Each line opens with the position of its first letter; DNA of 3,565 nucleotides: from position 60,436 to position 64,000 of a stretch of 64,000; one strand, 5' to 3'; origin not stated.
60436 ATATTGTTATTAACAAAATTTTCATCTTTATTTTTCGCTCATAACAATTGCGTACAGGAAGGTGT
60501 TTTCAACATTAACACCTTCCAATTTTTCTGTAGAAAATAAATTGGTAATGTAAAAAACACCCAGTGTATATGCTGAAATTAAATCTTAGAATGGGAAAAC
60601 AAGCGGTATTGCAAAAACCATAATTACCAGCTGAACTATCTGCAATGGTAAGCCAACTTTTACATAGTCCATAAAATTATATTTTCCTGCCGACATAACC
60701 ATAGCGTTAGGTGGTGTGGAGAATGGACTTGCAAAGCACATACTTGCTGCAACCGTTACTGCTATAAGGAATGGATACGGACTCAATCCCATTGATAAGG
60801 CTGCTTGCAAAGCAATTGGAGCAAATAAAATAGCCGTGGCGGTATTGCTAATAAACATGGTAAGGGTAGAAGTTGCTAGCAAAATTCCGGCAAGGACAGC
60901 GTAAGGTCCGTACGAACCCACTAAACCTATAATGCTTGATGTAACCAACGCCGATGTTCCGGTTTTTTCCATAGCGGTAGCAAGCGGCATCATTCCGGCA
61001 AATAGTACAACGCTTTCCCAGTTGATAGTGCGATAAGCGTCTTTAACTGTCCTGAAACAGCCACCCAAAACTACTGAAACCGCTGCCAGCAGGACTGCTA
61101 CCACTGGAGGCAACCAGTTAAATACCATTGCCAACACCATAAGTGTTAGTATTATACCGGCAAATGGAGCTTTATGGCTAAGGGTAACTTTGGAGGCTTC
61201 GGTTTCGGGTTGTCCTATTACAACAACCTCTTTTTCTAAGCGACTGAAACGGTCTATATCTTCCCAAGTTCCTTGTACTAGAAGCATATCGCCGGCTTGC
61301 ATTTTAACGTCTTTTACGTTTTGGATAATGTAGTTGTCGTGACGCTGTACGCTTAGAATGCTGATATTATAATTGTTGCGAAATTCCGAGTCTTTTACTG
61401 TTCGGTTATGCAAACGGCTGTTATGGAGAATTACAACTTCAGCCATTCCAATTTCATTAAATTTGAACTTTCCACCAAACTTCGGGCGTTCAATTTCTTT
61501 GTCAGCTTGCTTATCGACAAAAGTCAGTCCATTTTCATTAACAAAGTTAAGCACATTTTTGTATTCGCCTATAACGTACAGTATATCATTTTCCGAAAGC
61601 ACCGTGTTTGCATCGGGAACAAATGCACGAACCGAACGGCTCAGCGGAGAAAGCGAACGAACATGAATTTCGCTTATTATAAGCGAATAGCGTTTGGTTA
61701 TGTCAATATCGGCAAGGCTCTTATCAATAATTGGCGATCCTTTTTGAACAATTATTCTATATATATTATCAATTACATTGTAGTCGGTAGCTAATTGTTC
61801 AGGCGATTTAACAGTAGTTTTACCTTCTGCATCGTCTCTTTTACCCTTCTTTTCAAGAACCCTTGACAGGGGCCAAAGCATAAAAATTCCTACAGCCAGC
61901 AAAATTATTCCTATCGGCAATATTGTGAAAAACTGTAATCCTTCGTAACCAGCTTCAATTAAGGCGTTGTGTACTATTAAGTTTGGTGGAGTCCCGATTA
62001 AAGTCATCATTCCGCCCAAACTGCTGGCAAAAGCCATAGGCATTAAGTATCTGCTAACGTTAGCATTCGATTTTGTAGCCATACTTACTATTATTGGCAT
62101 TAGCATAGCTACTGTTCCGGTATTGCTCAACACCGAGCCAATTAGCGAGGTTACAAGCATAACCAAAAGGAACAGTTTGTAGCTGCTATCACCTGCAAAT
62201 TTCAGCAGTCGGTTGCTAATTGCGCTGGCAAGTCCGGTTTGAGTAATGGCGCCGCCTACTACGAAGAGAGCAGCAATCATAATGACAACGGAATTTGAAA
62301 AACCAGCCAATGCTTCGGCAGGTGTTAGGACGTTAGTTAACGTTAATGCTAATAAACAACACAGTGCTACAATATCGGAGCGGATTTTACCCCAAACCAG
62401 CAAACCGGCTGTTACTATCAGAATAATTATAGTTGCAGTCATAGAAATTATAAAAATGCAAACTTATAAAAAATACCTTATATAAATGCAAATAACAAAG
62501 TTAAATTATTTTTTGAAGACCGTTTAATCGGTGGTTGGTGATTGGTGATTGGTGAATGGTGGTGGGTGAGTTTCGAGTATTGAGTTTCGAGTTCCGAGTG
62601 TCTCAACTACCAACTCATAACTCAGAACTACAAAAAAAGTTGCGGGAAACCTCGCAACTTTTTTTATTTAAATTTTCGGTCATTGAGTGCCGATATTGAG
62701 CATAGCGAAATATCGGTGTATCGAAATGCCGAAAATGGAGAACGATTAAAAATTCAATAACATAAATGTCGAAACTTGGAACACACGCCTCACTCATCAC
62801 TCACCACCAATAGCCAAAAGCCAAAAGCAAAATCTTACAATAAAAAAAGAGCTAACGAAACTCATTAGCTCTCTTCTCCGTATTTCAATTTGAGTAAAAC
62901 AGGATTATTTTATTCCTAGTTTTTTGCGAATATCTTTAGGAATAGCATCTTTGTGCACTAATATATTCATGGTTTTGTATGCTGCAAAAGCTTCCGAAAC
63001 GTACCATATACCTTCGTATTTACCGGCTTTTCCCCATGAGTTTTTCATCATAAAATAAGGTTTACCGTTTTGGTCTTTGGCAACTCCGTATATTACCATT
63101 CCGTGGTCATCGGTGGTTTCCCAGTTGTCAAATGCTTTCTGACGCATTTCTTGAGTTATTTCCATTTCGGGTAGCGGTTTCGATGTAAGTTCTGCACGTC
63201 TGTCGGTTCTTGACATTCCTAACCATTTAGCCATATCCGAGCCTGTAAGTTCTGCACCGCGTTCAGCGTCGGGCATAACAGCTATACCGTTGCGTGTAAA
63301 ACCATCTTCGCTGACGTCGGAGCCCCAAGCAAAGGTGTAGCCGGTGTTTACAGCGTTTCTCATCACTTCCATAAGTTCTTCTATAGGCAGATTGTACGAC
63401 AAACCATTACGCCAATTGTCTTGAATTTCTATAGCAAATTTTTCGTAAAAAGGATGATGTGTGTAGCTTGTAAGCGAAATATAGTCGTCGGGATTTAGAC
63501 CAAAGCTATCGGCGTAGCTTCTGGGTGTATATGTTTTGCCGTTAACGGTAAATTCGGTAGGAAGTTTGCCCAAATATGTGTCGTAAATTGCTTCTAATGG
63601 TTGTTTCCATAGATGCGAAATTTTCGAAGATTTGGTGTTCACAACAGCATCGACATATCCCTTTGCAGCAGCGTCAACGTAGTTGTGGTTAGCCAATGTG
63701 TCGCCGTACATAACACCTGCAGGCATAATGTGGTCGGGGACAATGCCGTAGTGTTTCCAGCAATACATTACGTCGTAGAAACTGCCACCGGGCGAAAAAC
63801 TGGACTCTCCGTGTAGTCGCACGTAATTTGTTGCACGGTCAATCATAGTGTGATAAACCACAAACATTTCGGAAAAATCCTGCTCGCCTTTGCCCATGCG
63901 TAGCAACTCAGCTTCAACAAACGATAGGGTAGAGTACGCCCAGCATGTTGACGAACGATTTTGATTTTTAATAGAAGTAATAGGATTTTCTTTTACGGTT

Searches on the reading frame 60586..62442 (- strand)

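Call 61: search_protein_families(library=pfam, proteins=[window:60586-62442:-])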
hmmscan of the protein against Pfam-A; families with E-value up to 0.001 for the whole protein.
window:60586-62442:- (618 aa): 4 families
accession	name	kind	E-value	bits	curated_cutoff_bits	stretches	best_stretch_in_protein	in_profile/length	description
PF03600.22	CitMHS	-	7.9e-95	318.2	31.9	2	14-552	3-322/336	Citrate transporter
PF02080.26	TrkA_C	-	1e-24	86.6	27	2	333-402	1-69/71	TrkA-C domain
PF00939.25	Na_sulph_symp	-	2.5e-23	83.3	27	3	472-612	319-462/472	Sodium:sulfate symporter transmembrane region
PF06808.19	DctM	-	0.0003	20.2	23.8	0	32-145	255-367/413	Tripartite ATP-independent periplasmic transporter, DctM component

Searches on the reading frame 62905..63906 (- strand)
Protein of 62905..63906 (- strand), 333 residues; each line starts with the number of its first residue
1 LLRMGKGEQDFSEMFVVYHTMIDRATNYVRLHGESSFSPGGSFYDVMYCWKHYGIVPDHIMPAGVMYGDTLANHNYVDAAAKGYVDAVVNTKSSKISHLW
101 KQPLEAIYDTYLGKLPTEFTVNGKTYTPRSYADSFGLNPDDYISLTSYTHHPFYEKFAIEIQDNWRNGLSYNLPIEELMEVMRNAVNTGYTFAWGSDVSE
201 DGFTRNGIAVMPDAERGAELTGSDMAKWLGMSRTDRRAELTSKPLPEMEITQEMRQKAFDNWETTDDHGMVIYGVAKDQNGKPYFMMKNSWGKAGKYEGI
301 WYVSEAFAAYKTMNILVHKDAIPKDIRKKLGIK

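Call 61: search_protein_families(library=pfam, proteins=[window:62905-63906:-])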
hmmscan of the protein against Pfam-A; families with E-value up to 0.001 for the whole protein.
window:62905-63906:- (333 aa): 1 family
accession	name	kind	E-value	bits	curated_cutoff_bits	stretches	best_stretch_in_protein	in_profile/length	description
PF03051.21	Peptidase_C1_2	-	1.7e-15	57.2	22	2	38-209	134-329/438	Peptidase C1-like family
